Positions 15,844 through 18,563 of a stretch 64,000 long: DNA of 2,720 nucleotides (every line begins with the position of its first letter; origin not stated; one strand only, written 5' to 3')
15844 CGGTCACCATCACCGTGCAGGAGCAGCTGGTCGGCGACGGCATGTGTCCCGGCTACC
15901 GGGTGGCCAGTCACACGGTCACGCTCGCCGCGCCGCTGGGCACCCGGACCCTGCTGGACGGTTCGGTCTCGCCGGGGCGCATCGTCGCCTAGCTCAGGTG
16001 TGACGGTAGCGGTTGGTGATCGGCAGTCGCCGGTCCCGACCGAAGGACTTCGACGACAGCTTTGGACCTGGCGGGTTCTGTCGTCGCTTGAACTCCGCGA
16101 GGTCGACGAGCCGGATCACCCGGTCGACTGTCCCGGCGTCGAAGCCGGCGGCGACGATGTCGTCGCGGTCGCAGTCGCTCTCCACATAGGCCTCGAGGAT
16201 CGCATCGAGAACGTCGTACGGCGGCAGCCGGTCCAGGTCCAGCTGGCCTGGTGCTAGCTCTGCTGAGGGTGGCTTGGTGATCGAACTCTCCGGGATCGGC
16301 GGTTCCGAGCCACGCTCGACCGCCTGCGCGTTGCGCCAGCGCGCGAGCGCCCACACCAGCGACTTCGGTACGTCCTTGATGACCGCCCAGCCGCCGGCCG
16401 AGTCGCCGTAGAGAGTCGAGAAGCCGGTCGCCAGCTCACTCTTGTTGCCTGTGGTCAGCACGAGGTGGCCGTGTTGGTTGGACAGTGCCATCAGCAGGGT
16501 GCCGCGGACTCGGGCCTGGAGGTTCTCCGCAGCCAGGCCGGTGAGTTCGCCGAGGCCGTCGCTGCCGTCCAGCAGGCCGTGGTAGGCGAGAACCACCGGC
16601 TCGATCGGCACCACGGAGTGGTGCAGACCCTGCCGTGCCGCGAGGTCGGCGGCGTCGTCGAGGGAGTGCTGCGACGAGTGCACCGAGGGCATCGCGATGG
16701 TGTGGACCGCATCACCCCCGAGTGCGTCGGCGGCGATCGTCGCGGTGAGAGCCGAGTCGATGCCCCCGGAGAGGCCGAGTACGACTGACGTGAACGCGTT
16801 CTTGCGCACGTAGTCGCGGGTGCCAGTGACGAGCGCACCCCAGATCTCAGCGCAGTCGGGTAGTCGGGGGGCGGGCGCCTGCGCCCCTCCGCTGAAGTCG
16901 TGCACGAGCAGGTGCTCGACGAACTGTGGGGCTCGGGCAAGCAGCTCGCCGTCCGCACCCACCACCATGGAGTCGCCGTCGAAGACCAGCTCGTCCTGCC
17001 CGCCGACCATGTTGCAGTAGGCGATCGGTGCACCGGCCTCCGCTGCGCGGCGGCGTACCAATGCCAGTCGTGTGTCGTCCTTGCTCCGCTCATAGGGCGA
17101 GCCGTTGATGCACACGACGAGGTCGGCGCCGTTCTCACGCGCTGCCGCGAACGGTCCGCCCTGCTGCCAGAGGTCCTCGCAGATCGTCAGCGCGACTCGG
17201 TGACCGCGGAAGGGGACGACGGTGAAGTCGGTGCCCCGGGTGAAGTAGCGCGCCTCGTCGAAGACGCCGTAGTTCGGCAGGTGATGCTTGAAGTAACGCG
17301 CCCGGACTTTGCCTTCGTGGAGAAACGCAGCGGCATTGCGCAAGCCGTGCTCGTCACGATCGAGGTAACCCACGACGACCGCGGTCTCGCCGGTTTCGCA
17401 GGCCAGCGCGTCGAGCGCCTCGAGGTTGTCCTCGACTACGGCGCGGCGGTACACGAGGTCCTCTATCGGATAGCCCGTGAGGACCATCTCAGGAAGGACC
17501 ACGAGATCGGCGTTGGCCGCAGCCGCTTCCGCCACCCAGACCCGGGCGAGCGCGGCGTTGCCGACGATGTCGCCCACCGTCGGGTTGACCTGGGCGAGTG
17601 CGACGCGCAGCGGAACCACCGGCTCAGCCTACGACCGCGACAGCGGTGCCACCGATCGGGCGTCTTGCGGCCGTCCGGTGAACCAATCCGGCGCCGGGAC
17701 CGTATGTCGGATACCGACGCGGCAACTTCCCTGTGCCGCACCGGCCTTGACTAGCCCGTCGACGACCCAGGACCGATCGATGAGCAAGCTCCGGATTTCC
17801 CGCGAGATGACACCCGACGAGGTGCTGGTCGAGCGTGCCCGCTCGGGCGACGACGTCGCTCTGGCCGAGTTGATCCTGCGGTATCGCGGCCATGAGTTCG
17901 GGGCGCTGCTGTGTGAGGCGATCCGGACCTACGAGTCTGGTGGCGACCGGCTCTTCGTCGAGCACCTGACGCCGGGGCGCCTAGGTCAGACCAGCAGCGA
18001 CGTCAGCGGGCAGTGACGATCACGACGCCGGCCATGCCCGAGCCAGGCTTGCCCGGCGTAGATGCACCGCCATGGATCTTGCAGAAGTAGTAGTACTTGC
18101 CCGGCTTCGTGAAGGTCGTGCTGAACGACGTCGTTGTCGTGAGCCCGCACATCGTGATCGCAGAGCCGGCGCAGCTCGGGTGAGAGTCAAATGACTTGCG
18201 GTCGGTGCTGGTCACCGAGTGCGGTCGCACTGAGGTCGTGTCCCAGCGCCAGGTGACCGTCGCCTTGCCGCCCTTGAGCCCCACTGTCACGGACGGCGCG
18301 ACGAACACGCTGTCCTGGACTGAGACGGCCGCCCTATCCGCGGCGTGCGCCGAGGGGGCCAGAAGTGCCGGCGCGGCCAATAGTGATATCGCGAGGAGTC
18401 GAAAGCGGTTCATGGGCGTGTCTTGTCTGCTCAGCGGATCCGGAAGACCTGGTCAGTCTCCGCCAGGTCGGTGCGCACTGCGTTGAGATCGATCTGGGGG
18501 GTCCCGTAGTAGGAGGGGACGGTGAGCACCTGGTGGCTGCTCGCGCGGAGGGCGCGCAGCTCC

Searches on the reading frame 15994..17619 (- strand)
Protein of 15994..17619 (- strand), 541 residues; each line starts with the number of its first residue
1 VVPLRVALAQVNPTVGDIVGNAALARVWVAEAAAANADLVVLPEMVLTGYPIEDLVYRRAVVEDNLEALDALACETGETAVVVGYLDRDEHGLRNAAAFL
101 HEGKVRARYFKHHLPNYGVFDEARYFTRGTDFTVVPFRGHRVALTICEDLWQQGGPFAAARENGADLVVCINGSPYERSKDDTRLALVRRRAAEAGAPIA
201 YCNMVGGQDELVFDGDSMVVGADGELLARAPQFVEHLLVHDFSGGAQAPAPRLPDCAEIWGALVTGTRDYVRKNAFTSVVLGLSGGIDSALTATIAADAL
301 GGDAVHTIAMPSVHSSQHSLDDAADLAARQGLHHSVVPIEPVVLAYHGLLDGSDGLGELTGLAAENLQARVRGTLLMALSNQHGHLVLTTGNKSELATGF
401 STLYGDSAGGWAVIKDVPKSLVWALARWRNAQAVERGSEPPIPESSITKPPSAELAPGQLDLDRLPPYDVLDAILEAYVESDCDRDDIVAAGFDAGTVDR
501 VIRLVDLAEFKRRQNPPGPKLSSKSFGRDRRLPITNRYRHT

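Call 8: find_related_loci(query=window:15994-17619:-, collection=genome_contigs, flank=10000)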
Query window:15994-17619:- (541 aa) in genome_contigs; peptide patterns used: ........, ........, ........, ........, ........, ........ (x = any residue, [..] = any of these).
397 stretches matched a pattern; 286 encode a relative of the query (tblastn E <= 1e-3); the best 80 are kept; 80 distinct loci.
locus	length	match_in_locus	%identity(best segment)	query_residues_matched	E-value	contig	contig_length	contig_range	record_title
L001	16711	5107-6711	85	3-541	0e+0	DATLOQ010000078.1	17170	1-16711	MAG TPA_asm: Mycobacteriales bacterium isolate SMAG_U13830 k141_2435270, whole genome shotgun sequence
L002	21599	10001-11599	82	4-538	0e+0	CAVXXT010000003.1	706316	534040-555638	MAG: uncultured Actinomycetota bacterium isolate MFD04212.bin.2.223 genome assembly, contig: contig_2434, whole genome s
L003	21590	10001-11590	80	4-536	0e+0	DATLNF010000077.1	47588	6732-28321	MAG TPA_asm: Mycobacteriales bacterium isolate SMAG_U13793 k141_5569148, whole genome shotgun sequence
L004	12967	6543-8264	64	2-541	0e+0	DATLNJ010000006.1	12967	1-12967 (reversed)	MAG TPA_asm: Frankiaceae bacterium isolate SMAG_U13797 k141_2706531, whole genome shotgun sequence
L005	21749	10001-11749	61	1-540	0e+0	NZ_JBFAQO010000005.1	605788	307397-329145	Micromonospora sp. NPDC049301 NPDC049301_147_D12.ctg-0005, whole genome shotgun sequence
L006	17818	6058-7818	60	4-540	0e+0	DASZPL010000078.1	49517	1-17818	MAG TPA_asm: Mycobacteriales bacterium isolate SMAG_U5970 k141_184784, whole genome shotgun sequence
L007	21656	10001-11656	60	3-541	0e+0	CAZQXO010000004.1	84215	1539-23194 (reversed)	MAG TPA_asm: uncultured Bifidobacteriaceae bacterium isolate SRP318679_co1_80 genome assembly, contig: NODE_389_length_8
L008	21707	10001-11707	60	1-540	0e+0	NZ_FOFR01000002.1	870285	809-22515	Lentzea xinjiangensis strain CGMCC 4.3525, whole genome shotgun sequence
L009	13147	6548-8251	56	4-540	0e+0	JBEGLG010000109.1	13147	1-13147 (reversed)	MAG: Actinomycetota bacterium isolate NASQAN2015_227_B_bin.5 scaffold_1232407, whole genome shotgun sequence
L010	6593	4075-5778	56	4-540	0e+0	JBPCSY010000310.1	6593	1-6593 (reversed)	MAG: Candidatus Nanopelagicales bacterium S1Ck117_2292024_flag_1_multi_5.0000_len_6593, whole genome shotgun sequence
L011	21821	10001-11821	55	4-540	0e+0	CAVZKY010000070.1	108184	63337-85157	MAG: uncultured Actinomycetes bacterium isolate MFD05377.bin.2.80 genome assembly, contig: contig_85029, whole genome sh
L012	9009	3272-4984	57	2-540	0e+0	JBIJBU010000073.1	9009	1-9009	MAG: Candidatus Nanopelagicales bacterium isolate ME2006-08-10D11_3300044971_group2_bin39 Rohwer_bin346_scaffold_8378_c1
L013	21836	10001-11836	54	4-540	0e+0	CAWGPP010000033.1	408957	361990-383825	MAG: uncultured Actinomycetes bacterium isolate MFD05502.bin.3.12 genome assembly, contig: contig_9338, whole genome sho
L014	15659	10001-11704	56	4-540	0e+0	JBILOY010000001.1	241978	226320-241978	MAG: Candidatus Nanopelagicales bacterium isolate ME2017-12-01_3300044633_group7_bin147 Rohwer_bin347_scaffold_7_c2, who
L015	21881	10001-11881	53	4-540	0e+0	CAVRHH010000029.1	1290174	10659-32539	MAG: uncultured Actinomycetes bacterium isolate MFD05580.bin.1.134 genome assembly, contig: contig_6061, whole genome sh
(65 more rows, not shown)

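Call 12: find_encoding_contigs(protein=window:15994-17619:-, flank=10000, max_places=6)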
Protein window:15994-17619:- (541 aa): no gene with exactly this product is on record in the collection.

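Call 16: search_protein_families(library=pfam, proteins=[window:15994-17619:-], max_evalue=0.001)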
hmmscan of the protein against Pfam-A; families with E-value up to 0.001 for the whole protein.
window:15994-17619:- (541 aa): 2 families
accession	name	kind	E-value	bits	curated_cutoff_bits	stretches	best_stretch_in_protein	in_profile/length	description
PF02540.23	NAD_synthase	-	1e-64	218.5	21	1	261-514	3-241/242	NAD synthase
PF00795.27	CN_hydrolase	-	4.8e-35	121.6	23.2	1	5-242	1-246/256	Carbon-nitrogen hydrolase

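Call 19: find_related_loci(query=window:15994-17619:-, collection=metagenome_contigs, flank=4000)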
Query window:15994-17619:- (541 aa) in metagenome_contigs; peptide patterns used: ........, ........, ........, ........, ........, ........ (x = any residue, [..] = any of these).
357 stretches matched a pattern; 212 encode a relative of the query (tblastn E <= 1e-3); the best 80 are kept; 80 distinct loci.
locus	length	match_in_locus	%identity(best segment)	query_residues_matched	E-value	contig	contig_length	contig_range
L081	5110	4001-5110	84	1-373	0e+0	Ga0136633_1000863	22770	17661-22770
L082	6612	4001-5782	57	4-540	0e+0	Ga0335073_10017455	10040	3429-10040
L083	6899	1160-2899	59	1-540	0e+0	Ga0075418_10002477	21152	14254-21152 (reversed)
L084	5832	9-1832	56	4-540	0e+0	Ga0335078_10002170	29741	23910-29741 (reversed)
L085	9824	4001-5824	56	4-540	0e+0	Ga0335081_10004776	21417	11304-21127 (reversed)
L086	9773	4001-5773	57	1-539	0e+0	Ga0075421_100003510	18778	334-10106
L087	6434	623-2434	56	4-540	0e+0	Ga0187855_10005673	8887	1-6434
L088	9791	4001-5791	56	4-541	0e+0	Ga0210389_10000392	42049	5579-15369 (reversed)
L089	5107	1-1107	82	170-541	0e+0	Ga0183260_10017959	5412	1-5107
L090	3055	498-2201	57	4-540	0e+0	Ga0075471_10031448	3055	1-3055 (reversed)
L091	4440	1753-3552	56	4-540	0e+0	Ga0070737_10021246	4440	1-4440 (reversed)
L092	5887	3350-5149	56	4-540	0e+0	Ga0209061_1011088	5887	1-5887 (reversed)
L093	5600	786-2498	57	2-540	0e+0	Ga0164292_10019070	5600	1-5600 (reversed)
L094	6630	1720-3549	55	4-540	0e+0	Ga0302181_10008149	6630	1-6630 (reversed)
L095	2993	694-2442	52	4-540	0e+0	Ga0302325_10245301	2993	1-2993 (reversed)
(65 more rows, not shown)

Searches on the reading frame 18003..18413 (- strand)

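Call 16: search_protein_families(library=pfam, proteins=[window:18003-18413:-], max_evalue=0.001)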
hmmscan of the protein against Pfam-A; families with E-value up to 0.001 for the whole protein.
window:18003-18413:- (136 aa): 1 family
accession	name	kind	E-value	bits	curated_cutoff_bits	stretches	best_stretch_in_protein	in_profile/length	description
PF00127.26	Copper-bind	-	0.00046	21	21.2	1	36-118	13-91/99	Copper binding proteins, plastocyanin/azurin family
